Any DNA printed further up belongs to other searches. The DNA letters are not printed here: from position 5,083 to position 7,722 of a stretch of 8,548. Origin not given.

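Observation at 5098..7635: A ~2.5 kb gene cassette is bracketed by two diverged copies of the 3' coding end of the upstream gene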

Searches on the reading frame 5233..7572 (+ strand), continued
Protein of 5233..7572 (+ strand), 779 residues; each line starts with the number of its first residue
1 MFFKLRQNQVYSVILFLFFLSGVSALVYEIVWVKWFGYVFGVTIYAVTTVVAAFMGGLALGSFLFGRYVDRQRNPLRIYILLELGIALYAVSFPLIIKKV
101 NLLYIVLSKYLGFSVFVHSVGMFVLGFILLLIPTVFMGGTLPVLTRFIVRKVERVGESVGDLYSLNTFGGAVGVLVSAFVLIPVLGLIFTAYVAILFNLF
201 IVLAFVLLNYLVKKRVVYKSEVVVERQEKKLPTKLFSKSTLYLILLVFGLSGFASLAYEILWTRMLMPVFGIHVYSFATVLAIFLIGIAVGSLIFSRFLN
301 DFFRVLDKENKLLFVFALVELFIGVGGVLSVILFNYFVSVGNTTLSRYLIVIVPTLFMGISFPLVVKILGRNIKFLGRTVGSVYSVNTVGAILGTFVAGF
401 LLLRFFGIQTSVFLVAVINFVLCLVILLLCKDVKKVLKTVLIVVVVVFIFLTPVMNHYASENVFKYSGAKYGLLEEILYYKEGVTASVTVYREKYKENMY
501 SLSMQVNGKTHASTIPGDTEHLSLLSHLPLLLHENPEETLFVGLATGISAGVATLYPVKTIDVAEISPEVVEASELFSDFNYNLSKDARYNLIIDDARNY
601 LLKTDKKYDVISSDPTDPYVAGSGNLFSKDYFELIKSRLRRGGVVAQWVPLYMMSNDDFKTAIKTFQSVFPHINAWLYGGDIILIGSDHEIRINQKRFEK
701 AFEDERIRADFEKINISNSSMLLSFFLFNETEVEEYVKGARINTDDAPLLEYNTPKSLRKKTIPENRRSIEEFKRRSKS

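Call 20: find_homologous_proteins(query=window:5233-7572:+)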
Query window:5233-7572:+ (779 aa): 1524 proteins with E <= 0.001 among 8000 candidates; the best 120 are listed.
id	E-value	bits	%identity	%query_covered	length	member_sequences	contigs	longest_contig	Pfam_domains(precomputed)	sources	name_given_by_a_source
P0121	0.0e+0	1674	100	100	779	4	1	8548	PF01564.24,PF07690.22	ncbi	-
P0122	0.0e+0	1051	64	99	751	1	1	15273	PF01564.24,PF07690.22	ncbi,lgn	-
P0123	3.6e-274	930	60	95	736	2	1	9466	PF01564.24,PF07690.22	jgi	jgi:spermidine synthase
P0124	8.0e-164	565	38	97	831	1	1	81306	PF01564.24,PF07690.22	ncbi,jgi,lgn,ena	-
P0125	9.1e-164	565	40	96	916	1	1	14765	PF13414.13,PF00515.35,PF01564.24,PF13432.13,PF07690.22,PF07719.24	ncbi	-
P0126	1.2e-159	551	40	96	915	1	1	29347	PF13414.13,PF00515.35,PF01564.24,PF13432.13,PF07690.22,PF07719.24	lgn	-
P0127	5.4e-158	546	40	98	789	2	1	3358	PF01564.24,PF07690.22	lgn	-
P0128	1.0e-155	538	37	99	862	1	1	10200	PF01564.24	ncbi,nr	ncbi:MAG: fused MFS/spermidine synthase, partial [Deltaproteobacteria bacterium]|nr:fused MFS/spermi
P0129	4.6e-154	533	37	99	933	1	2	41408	PF13414.13,PF13371.13,PF00515.35,PF01564.24,PF13432.13,PF13428.13,PF07719.24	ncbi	-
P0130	5.6e-154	533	37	99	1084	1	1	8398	PF03704.24,PF13431.13,PF23914.2,PF13414.13,PF13176.13,PF13428.13,PF14559.13,PF13371.13,PF00515.35,PF13424.13,PF01564.24,PF21033.5,PF13432.13,PF13429.13,PF13181.13,PF07719.24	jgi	jgi:spermidine synthase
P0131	3.0e-153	530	39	94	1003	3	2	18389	PF13431.13,PF23914.2,PF13414.13,PF13176.13,PF13428.13,PF07690.22,PF13374.13,PF14559.13,PF24575.2,PF13371.13,PF00515.35,PF13424.13,PF01564.24,PF21033.5,PF13432.13,PF13181.13,PF07719.24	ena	-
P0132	4.3e-153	530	39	96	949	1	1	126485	PF14559.13,PF13414.13,PF00515.35,PF01564.24,PF13428.13,PF13181.13,PF07690.22,PF07719.24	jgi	jgi:spermidine synthase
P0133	5.2e-153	529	38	97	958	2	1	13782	PF01564.24,PF07690.22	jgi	-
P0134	8.9e-153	529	39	98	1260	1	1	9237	PF25063.1,PF13431.13,PF23914.2,PF25062.2,PF13414.13,PF13176.13,PF13428.13,PF13374.13,PF14559.13,PF13371.13,PF26725.1,PF00515.35,PF12895.14,PF13424.13,PF01564.24,PF21033.5,PF13432.13,PF13181.13,PF14561.13,PF07719.24,PF13174.13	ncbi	-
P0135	1.9e-152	527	38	98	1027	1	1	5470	PF14559.13,PF13431.13,PF13414.13,PF00515.35,PF13424.13,PF01564.24,PF13432.13,PF13428.13,PF13181.13,PF07690.22,PF07719.24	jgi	jgi:spermidine synthase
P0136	2.2e-149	517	38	97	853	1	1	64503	PF13414.13,PF01564.24,PF07690.22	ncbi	ncbi:MAG: fused MFS/spermidine synthase [Patescibacteria group bacterium]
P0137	2.7e-147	510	36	98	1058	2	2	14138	PF13431.13,PF13414.13,PF13176.13,PF13428.13,PF13374.13,PF14559.13,PF13371.13,PF00515.35,PF13424.13,PF01564.24,PF13432.13,PF13181.13,PF07719.24,PF13174.13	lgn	-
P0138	3.3e-147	510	38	94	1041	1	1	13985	PF25063.1,PF13431.13,PF13414.13,PF13176.13,PF13428.13,PF07690.22,PF14559.13,PF24575.2,PF00515.35,PF13424.13,PF01564.24,PF21033.5,PF13432.13,PF13181.13,PF14561.13,PF07719.24,PF20308.5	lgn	-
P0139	8.1e-147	509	36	99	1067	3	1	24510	PF13431.13,PF13414.13,PF13428.13,PF07690.22,PF14559.13,PF13371.13,PF00515.35,PF13424.13,PF01564.24,PF13432.13,PF13181.13,PF07719.24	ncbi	-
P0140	1.1e-146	508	37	97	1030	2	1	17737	PF14853.13,PF13431.13,PF13414.13,PF13428.13,PF07690.22,PF14559.13,PF13371.13,PF00515.35,PF13424.13,PF01564.24,PF13432.13,PF13181.13,PF07719.24,PF13174.13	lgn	-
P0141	2.5e-146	507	36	99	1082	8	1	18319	PF25063.1,PF13431.13,PF13414.13,PF13176.13,PF13428.13,PF07690.22,PF13374.13,PF14559.13,PF24575.2,PF05175.21,PF00515.35,PF13424.13,PF01564.24,PF13432.13,PF13181.13,PF07719.24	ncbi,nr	ncbi:MAG: fused MFS/spermidine synthase [Desulfobacterales bacterium]|nr:fused MFS/spermidine syntha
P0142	6.4e-146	506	37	98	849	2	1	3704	PF01564.24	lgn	-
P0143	8.3e-146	505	37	97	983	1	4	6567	PF01564.24,PF07690.22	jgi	jgi:spermidine synthase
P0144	6.5e-145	503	39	96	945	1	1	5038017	PF13414.13,PF00515.35,PF13424.13,PF01564.24,PF13432.13,PF13181.13,PF07690.22,PF07719.24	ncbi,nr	ncbi:MAG: fused MFS/spermidine synthase [Gemmatimonadota bacterium]|nr:MAG: fused MFS/spermidine syn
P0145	2.4e-144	501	36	98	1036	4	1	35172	PF13431.13,PF23914.2,PF13414.13,PF13176.13,PF13428.13,PF13374.13,PF14559.13,PF13371.13,PF00515.35,PF13424.13,PF01564.24,PF13432.13,PF13181.13,PF07719.24,PF13174.13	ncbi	-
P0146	7.3e-144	499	36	98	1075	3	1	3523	PF13431.13,PF23914.2,PF13414.13,PF13428.13,PF07690.22,PF14559.13,PF13371.13,PF00515.35,PF12895.14,PF01564.24,PF13432.13,PF13181.13,PF07719.24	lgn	-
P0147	1.0e-142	495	36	98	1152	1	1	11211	PF25063.1,PF13431.13,PF23914.2,PF13414.13,PF13176.13,PF13428.13,PF07690.22,PF14559.13,PF25575.1,PF13371.13,PF00515.35,PF13424.13,PF01564.24,PF21033.5,PF13432.13,PF13181.13,PF07719.24,PF13174.13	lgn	-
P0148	1.1e-142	495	39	93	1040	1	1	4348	PF25063.1,PF13431.13,PF23914.2,PF13414.13,PF13176.13,PF13428.13,PF07690.22,PF13374.13,PF14559.13,PF13371.13,PF00515.35,PF12895.14,PF13424.13,PF01564.24,PF21033.5,PF13432.13,PF13181.13,PF07719.24,PF13174.13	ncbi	-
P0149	1.3e-142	495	36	97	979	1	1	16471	PF01564.24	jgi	jgi:spermidine synthase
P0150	3.0e-142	494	35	96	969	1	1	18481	PF01564.24,PF07690.22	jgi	jgi:spermidine synthase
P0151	5.9e-142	493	37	97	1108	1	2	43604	PF01564.24,PF07690.22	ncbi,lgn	-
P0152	7.4e-142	492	35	97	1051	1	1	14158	PF13431.13,PF23914.2,PF13414.13,PF13428.13,PF07690.22,PF14559.13,PF24575.2,PF13371.13,PF00515.35,PF12895.14,PF13424.13,PF01564.24,PF21033.5,PF13432.13,PF13429.13,PF13181.13,PF14561.13,PF07719.24,PF13174.13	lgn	-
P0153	7.6e-142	492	36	98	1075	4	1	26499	PF13431.13,PF23914.2,PF13414.13,PF13428.13,PF14559.13,PF13371.13,PF00515.35,PF01564.24,PF13432.13,PF13181.13,PF07719.24,PF13174.13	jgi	jgi:spermidine synthase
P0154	2.1e-141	491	35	97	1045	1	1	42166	PF13431.13,PF13414.13,PF13428.13,PF07690.22,PF14559.13,PF13371.13,PF00515.35,PF13424.13,PF01564.24,PF13432.13,PF13181.13,PF07719.24,PF13174.13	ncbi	-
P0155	2.8e-141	491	37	98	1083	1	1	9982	PF13431.13,PF23914.2,PF13414.13,PF13428.13,PF14559.13,PF10516.16,PF13371.13,PF00515.35,PF12895.14,PF13424.13,PF01564.24,PF21033.5,PF13432.13,PF13181.13,PF07719.24,PF13174.13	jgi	jgi:spermidine synthase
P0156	2.8e-141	491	36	97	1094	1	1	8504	PF14559.13,PF24575.2,PF13414.13,PF01564.24,PF13432.13,PF13428.13,PF07690.22,PF07719.24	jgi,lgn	jgi:spermidine synthase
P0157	7.8e-141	489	36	96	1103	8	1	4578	PF25063.1,PF13431.13,PF13414.13,PF13176.13,PF13428.13,PF07690.22,PF14559.13,PF24575.2,PF05175.21,PF13371.13,PF00515.35,PF12895.14,PF13424.13,PF01564.24,PF21033.5,PF13432.13,PF13181.13,PF07719.24,PF13174.13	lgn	-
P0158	1.8e-140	488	36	97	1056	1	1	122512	PF13431.13,PF13414.13,PF13176.13,PF13428.13,PF13374.13,PF14559.13,PF13371.13,PF00515.35,PF13424.13,PF01564.24,PF13432.13,PF13181.13,PF07719.24,PF13174.13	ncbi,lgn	-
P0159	2.2e-140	488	36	97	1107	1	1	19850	PF00515.35,PF01564.24,PF13432.13,PF07690.22,PF07719.24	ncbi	ncbi:MAG: fused MFS/spermidine synthase [Nitrospiria bacterium]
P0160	3.2e-140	487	36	98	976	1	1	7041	PF13414.13,PF01564.24,PF07690.22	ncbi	ncbi:MAG: fused MFS/spermidine synthase, partial [Nitrospinota bacterium]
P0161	3.4e-140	487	37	96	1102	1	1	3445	PF14559.13,PF05175.21,PF21545.4,PF01564.24,PF13432.13,PF13428.13,PF07719.24,PF13174.13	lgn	-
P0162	4.3e-140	487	36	96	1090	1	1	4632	PF13431.13,PF13414.13,PF13176.13,PF13428.13,PF07690.22,PF13374.13,PF14559.13,PF05175.21,PF00515.35,PF12895.14,PF13424.13,PF01564.24,PF13432.13,PF13181.13,PF07719.24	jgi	jgi:spermidine synthase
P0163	6.3e-140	486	37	98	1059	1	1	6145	PF14559.13,PF13431.13,PF13414.13,PF00515.35,PF13424.13,PF13176.13,PF01564.24,PF13432.13,PF13428.13,PF13181.13,PF07719.24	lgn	-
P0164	8.2e-140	486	35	97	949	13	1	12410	PF14559.13,PF13414.13,PF00515.35,PF01564.24,PF13432.13,PF13428.13,PF13181.13,PF07690.22,PF07719.24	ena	-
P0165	1.1e-139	485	37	96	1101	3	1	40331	PF23914.2,PF25062.2,PF13414.13,PF13428.13,PF14559.13,PF05175.21,PF00515.35,PF13424.13,PF01564.24,PF13432.13,PF07719.24,PF13174.13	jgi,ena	-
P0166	1.2e-139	485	37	98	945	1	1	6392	PF01564.24,PF07719.24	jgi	jgi:spermidine synthase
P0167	1.3e-139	485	38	96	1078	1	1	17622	PF14559.13,PF13371.13,PF00515.35,PF13424.13,PF01564.24,PF13432.13,PF13428.13,PF13181.13,PF07690.22,PF07719.24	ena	-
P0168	3.6e-139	484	37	96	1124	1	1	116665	PF01564.24,PF07690.22,PF07719.24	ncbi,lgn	-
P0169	7.4e-139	483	36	97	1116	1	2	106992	PF23914.2,PF00515.35,PF01564.24,PF13432.13,PF07690.22,PF07719.24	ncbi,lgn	-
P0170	1.3e-138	482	37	96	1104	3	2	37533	PF23914.2,PF13414.13,PF21545.4,PF13428.13,PF07690.22,PF14559.13,PF05175.21,PF00515.35,PF13424.13,PF01564.24,PF13432.13,PF07719.24,PF13174.13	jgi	-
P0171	1.7e-138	481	35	99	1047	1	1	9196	PF13431.13,PF13414.13,PF13176.13,PF13428.13,PF14559.13,PF13371.13,PF00515.35,PF13424.13,PF01564.24,PF13432.13,PF13181.13,PF07719.24,PF13174.13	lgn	-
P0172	2.2e-138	481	38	96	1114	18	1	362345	PF14559.13,PF05175.21,PF21545.4,PF13424.13,PF01564.24,PF13432.13,PF13428.13,PF07690.22,PF07719.24,PF13174.13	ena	-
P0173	2.4e-138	481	37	99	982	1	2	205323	PF14559.13,PF01564.24,PF13432.13,PF13428.13,PF07690.22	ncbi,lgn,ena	-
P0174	5.8e-138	480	38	96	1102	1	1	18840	PF23914.2,PF21545.4,PF13428.13,PF14559.13,PF05175.21,PF13371.13,PF00515.35,PF12895.14,PF01564.24,PF13432.13,PF07719.24,PF13174.13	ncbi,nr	ncbi:MAG: tetratricopeptide repeat protein [Candidatus Manganitrophaceae bacterium]|nr:MAG: tetratri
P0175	7.6e-138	479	36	96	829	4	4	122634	PF01564.24,PF07690.22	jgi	-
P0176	9.4e-138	479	36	96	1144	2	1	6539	PF13414.13,PF21545.4,PF07690.22,PF13374.13,PF07721.21,PF24575.2,PF00515.35,PF13424.13,PF01564.24,PF13429.13,PF07719.24,PF13174.13,PF25063.1,PF13431.13,PF23914.2,PF13176.13,PF13428.13,PF25064.2,PF14559.13,PF13371.13,PF12895.14,PF21033.5,PF13432.13,PF13181.13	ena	-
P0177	1.0e-137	479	37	96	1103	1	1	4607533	PF13431.13,PF21545.4,PF13428.13,PF07690.22,PF14559.13,PF13371.13,PF00515.35,PF12895.14,PF01564.24,PF13432.13,PF07719.24,PF13174.13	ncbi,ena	-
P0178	1.3e-137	478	37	99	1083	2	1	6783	PF13414.13,PF12569.15,PF07690.22,PF13374.13,PF24575.2,PF00515.35,PF13424.13,PF01564.24,PF13429.13,PF14561.13,PF07719.24,PF13174.13,PF25063.1,PF13431.13,PF23914.2,PF20225.5,PF25058.2,PF13176.13,PF13428.13,PF14559.13,PF13371.13,PF17874.8,PF12895.14,PF21033.5,PF13432.13,PF13181.13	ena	-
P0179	1.5e-137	478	36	99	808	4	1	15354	PF01564.24,PF07690.22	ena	-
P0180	1.8e-137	478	38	96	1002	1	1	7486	PF13431.13,PF23914.2,PF13414.13,PF13176.13,PF13428.13,PF07690.22,PF13374.13,PF14559.13,PF00515.35,PF13424.13,PF01564.24,PF13432.13,PF13181.13,PF07719.24,PF13174.13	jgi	-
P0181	3.7e-137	477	36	95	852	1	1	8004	PF01564.24,PF07690.22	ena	-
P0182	3.9e-137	477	35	98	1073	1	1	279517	PF14559.13,PF13431.13,PF13414.13,PF00515.35,PF13424.13,PF01564.24,PF13432.13,PF13428.13,PF13181.13,PF07719.24,PF13174.13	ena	-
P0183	6.6e-137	476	37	98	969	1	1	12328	PF01564.24,PF07690.22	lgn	-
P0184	8.6e-137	476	35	98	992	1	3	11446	PF14559.13,PF24575.2,PF13431.13,PF13414.13,PF13371.13,PF00515.35,PF01564.24,PF13432.13,PF13428.13,PF13181.13,PF07719.24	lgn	-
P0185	1.3e-136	475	36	100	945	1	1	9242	PF14559.13,PF13431.13,PF13414.13,PF00515.35,PF01564.24,PF13428.13,PF13181.13,PF07719.24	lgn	-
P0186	1.6e-136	475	37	98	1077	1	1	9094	PF13431.13,PF23914.2,PF13414.13,PF13176.13,PF13428.13,PF13374.13,PF14559.13,PF13371.13,PF00515.35,PF12895.14,PF13424.13,PF01564.24,PF21033.5,PF13432.13,PF13181.13,PF07719.24,PF13174.13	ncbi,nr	ncbi:MAG: fused MFS/spermidine synthase [Candidatus Rokubacteria bacterium]|nr:fused MFS/spermidine 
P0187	1.7e-136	475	36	96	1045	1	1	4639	PF14559.13,PF05175.21,PF01564.24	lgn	-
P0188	1.8e-136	475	36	97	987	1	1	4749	PF00515.35,PF13424.13,PF01564.24,PF13181.13,PF07719.24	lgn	-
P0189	2.1e-136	474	36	97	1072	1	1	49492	PF13431.13,PF23914.2,PF13414.13,PF13176.13,PF13428.13,PF07690.22,PF13374.13,PF14559.13,PF13371.13,PF17874.8,PF00515.35,PF12895.14,PF13424.13,PF01564.24,PF21033.5,PF13432.13,PF13181.13,PF07719.24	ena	-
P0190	2.9e-136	474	35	98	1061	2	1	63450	PF13431.13,PF23914.2,PF13414.13,PF12569.15,PF13428.13,PF07690.22,PF14559.13,PF00515.35,PF12895.14,PF13424.13,PF01564.24,PF13432.13,PF13181.13,PF07719.24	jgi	jgi:spermidine synthase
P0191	7.2e-136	473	35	97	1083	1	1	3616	PF13431.13,PF13414.13,PF07690.22,PF14559.13,PF05175.21,PF13371.13,PF00515.35,PF13424.13,PF01564.24,PF13432.13,PF13181.13,PF07719.24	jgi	-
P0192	7.9e-136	473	35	97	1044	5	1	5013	PF14559.13,PF13431.13,PF13414.13,PF13371.13,PF00515.35,PF13424.13,PF01564.24,PF13432.13,PF13428.13,PF13181.13,PF07719.24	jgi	jgi:spermidine synthase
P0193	1.9e-135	471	35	99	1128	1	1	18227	PF13431.13,PF23914.2,PF13176.13,PF13428.13,PF07690.22,PF13374.13,PF14559.13,PF00515.35,PF12895.14,PF13424.13,PF01564.24,PF13432.13,PF13181.13,PF07719.24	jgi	jgi:spermidine synthase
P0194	2.1e-135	471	36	98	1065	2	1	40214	PF13431.13,PF23914.2,PF13414.13,PF13176.13,PF13428.13,PF13374.13,PF07721.21,PF14559.13,PF00515.35,PF12895.14,PF13424.13,PF01564.24,PF13432.13,PF13181.13,PF07719.24,PF13174.13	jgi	jgi:spermidine synthase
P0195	2.9e-135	471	35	98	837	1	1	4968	PF01564.24,PF07690.22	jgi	jgi:spermidine synthase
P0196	3.0e-135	471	36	95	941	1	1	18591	PF01564.24,PF07690.22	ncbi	-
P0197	5.8e-135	470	36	97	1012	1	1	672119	PF13431.13,PF13414.13,PF13428.13,PF07690.22,PF07721.21,PF14559.13,PF00515.35,PF13424.13,PF01564.24,PF13432.13,PF13181.13,PF07719.24,PF13174.13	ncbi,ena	-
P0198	1.1e-134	469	37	98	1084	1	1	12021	PF25063.1,PF13431.13,PF23914.2,PF13414.13,PF13176.13,PF13428.13,PF13374.13,PF14559.13,PF13371.13,PF00515.35,PF12895.14,PF13424.13,PF01564.24,PF21033.5,PF13432.13,PF13429.13,PF13181.13,PF07719.24,PF13174.13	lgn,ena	-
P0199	1.5e-134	468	35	98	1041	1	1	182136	PF14559.13,PF13431.13,PF23914.2,PF13371.13,PF01564.24,PF13432.13,PF13428.13,PF13181.13,PF07690.22,PF07719.24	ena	-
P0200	1.7e-134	468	34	95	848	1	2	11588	PF01564.24,PF07690.22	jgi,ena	-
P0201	2.4e-134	468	35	96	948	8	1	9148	PF01564.24,PF13428.13,PF07690.22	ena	-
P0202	2.4e-134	468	35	98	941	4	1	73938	PF14559.13,PF13414.13,PF00515.35,PF01564.24,PF07690.22,PF07719.24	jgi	-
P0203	3.5e-134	467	35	96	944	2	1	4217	PF01564.24,PF13432.13,PF07690.22,PF07719.24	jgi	jgi:spermidine synthase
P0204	3.9e-134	467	35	98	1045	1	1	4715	PF13431.13,PF23914.2,PF25060.1,PF25058.2,PF13428.13,PF07690.22,PF14559.13,PF00515.35,PF12895.14,PF13424.13,PF01564.24,PF13432.13,PF13181.13,PF07719.24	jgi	jgi:spermidine synthase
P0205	4.3e-134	467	35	96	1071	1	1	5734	PF13431.13,PF23914.2,PF13414.13,PF13176.13,PF13428.13,PF07690.22,PF13374.13,PF14559.13,PF00515.35,PF13424.13,PF01564.24,PF13432.13,PF13181.13,PF07719.24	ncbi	ncbi:MAG: fused MFS/spermidine synthase [Candidatus Eisenbacteria bacterium]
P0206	5.5e-134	466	36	98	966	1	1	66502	PF01564.24,PF07690.22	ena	-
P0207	7.0e-134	466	36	96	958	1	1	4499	PF13414.13,PF00515.35,PF13424.13,PF01564.24,PF13432.13,PF13181.13,PF07690.22,PF07719.24,PF13174.13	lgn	-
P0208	8.7e-134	466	35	96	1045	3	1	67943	PF05175.21,PF01564.24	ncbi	-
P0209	1.2e-133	465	36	96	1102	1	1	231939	PF23914.2,PF21545.4,PF01564.24,PF13432.13,PF07690.22,PF07719.24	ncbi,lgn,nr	ncbi:MAG: fused MFS/spermidine synthase [Nitrospirae bacterium]|nr:fused MFS/spermidine synthase [Ca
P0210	1.3e-133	465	37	95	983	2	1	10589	PF01564.24,PF07690.22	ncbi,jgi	-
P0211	1.3e-133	465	35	98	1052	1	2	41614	PF13431.13,PF23914.2,PF13414.13,PF13428.13,PF07690.22,PF14559.13,PF13371.13,PF00515.35,PF12895.14,PF13424.13,PF01564.24,PF13432.13,PF13181.13,PF07719.24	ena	-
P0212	1.5e-133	465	35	96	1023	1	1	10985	PF13414.13,PF01564.24,PF07690.22,PF07719.24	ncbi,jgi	-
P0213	1.6e-133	465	33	95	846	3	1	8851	PF01564.24,PF07690.22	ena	-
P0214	1.8e-133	465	35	97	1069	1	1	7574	PF13431.13,PF23914.2,PF13414.13,PF13176.13,PF13428.13,PF07690.22,PF07721.21,PF14559.13,PF13371.13,PF00515.35,PF13424.13,PF01564.24,PF21033.5,PF13432.13,PF13181.13,PF07719.24,PF13174.13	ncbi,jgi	-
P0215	1.8e-133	465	34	96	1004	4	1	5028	PF13414.13,PF13371.13,PF00515.35,PF13424.13,PF01564.24,PF13432.13,PF13428.13,PF07690.22,PF07719.24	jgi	-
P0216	1.9e-133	465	36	97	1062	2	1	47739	PF25063.1,PF13431.13,PF23914.2,PF13414.13,PF13176.13,PF13428.13,PF07690.22,PF14559.13,PF13371.13,PF17874.8,PF00515.35,PF12895.14,PF13424.13,PF01564.24,PF13432.13,PF13181.13,PF07719.24,PF13174.13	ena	-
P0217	2.8e-133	464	35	97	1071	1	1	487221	PF13431.13,PF23914.2,PF13414.13,PF13428.13,PF07690.22,PF13374.13,PF14559.13,PF00515.35,PF12895.14,PF13424.13,PF01564.24,PF21033.5,PF13432.13,PF13181.13,PF07719.24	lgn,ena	-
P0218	3.6e-133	464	37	95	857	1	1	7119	PF01564.24,PF07690.22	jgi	jgi:spermidine synthase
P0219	3.8e-133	464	36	97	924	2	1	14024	PF01564.24,PF07690.22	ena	-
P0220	5.2e-133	463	34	99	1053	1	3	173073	PF13431.13,PF13414.13,PF13176.13,PF13428.13,PF13374.13,PF14559.13,PF13371.13,PF00515.35,PF13424.13,PF01564.24,PF13432.13,PF13181.13,PF07719.24,PF13174.13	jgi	jgi:spermidine synthase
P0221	5.8e-133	463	34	99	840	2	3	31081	PF01564.24,PF07690.22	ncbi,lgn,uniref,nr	ncbi:MAG TPA: hypothetical protein ENI34_04245 [candidate division WOR-3 bacterium]|uniref:PABS doma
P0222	9.3e-133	462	35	98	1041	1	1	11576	PF14559.13,PF13431.13,PF23914.2,PF13424.13,PF01564.24,PF13432.13,PF13428.13,PF13181.13,PF07690.22,PF07719.24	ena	-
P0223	1.0e-132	462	35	98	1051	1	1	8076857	PF13431.13,PF23914.2,PF13414.13,PF13428.13,PF07690.22,PF14559.13,PF13371.13,PF00515.35,PF12895.14,PF01564.24,PF13432.13,PF13181.13,PF07719.24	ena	-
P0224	2.1e-132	461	34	99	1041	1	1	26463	PF13431.13,PF23914.2,PF13414.13,PF13428.13,PF07690.22,PF14559.13,PF00515.35,PF13424.13,PF01564.24,PF13432.13,PF13181.13,PF07719.24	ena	-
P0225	2.5e-132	461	35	99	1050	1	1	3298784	PF13431.13,PF23914.2,PF13414.13,PF13428.13,PF07690.22,PF14559.13,PF13371.13,PF00515.35,PF12895.14,PF13424.13,PF01564.24,PF13432.13,PF13181.13,PF07719.24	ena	-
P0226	2.9e-132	461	35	97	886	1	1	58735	PF01564.24,PF07690.22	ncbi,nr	ncbi:MAG: fused MFS/spermidine synthase [Acidobacteria bacterium]|nr:fused MFS/spermidine synthase [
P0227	3.3e-132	461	35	98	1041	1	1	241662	PF13431.13,PF23914.2,PF13414.13,PF13428.13,PF07690.22,PF14559.13,PF00515.35,PF13424.13,PF01564.24,PF13432.13,PF13181.13,PF07719.24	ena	-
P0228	5.9e-132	460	35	97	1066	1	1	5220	PF13431.13,PF23914.2,PF13414.13,PF13428.13,PF07690.22,PF14559.13,PF13371.13,PF12895.14,PF13424.13,PF01564.24,PF13432.13,PF13181.13,PF07719.24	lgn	-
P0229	1.3e-131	459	34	95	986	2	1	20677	PF13431.13,PF23914.2,PF13414.13,PF13176.13,PF13428.13,PF13374.13,PF14559.13,PF24575.2,PF00515.35,PF13424.13,PF01564.24,PF13432.13,PF13181.13,PF14561.13,PF07719.24,PF13174.13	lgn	-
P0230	1.6e-131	458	35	98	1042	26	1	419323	PF14559.13,PF13431.13,PF23914.2,PF13414.13,PF13371.13,PF01564.24,PF13432.13,PF13428.13,PF13181.13,PF07690.22,PF07719.24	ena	-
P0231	1.7e-131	458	35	98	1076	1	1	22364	PF13431.13,PF13414.13,PF13176.13,PF13428.13,PF13374.13,PF07721.21,PF14559.13,PF00515.35,PF12895.14,PF13424.13,PF01564.24,PF13432.13,PF13181.13,PF07719.24,PF13174.13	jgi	-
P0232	1.9e-131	458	35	97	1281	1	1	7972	PF10602.16,PF13431.13,PF13428.13,PF14559.13,PF13371.13,PF00515.35,PF12895.14,PF01564.24,PF21033.5,PF13432.13,PF13181.13,PF07719.24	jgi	jgi:spermidine synthase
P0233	2.3e-131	458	34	98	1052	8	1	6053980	PF13431.13,PF23914.2,PF13414.13,PF13428.13,PF07690.22,PF14559.13,PF13371.13,PF00515.35,PF12895.14,PF01564.24,PF13432.13,PF13181.13,PF07719.24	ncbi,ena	-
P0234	2.7e-131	457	35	98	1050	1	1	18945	PF14559.13,PF13431.13,PF23914.2,PF01564.24,PF13432.13,PF13428.13,PF13181.13,PF07690.22,PF07719.24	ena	-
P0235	3.0e-131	457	34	99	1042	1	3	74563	PF13431.13,PF13414.13,PF13428.13,PF07690.22,PF14559.13,PF00515.35,PF13424.13,PF01564.24,PF13432.13,PF13181.13,PF07719.24,PF13174.13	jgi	-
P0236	3.6e-131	457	35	98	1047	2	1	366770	PF13431.13,PF23914.2,PF13414.13,PF13176.13,PF13428.13,PF07690.22,PF14559.13,PF13371.13,PF00515.35,PF13424.13,PF01564.24,PF13432.13,PF13181.13,PF07719.24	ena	-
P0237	4.3e-131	457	35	98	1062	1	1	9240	PF13431.13,PF23914.2,PF13414.13,PF13428.13,PF14559.13,PF00515.35,PF12895.14,PF13424.13,PF01564.24,PF13432.13,PF13181.13,PF07719.24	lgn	-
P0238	4.6e-131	457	35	96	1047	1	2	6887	PF09976.16,PF13414.13,PF07690.22,PF13374.13,PF24575.2,PF00515.35,PF04212.25,PF13424.13,PF01564.24,PF13429.13,PF07719.24,PF13174.13,PF20308.5,PF25063.1,PF13431.13,PF23914.2,PF13176.13,PF13428.13,PF25064.2,PF14559.13,PF13371.13,PF12895.14,PF21033.5,PF13432.13,PF13181.13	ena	-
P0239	6.6e-131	456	35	96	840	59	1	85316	PF01564.24,PF07690.22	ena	-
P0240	6.6e-131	456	35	99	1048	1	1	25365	PF13431.13,PF23914.2,PF13414.13,PF13428.13,PF07690.22,PF14559.13,PF00515.35,PF13424.13,PF01564.24,PF13432.13,PF13181.13,PF07719.24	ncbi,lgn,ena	-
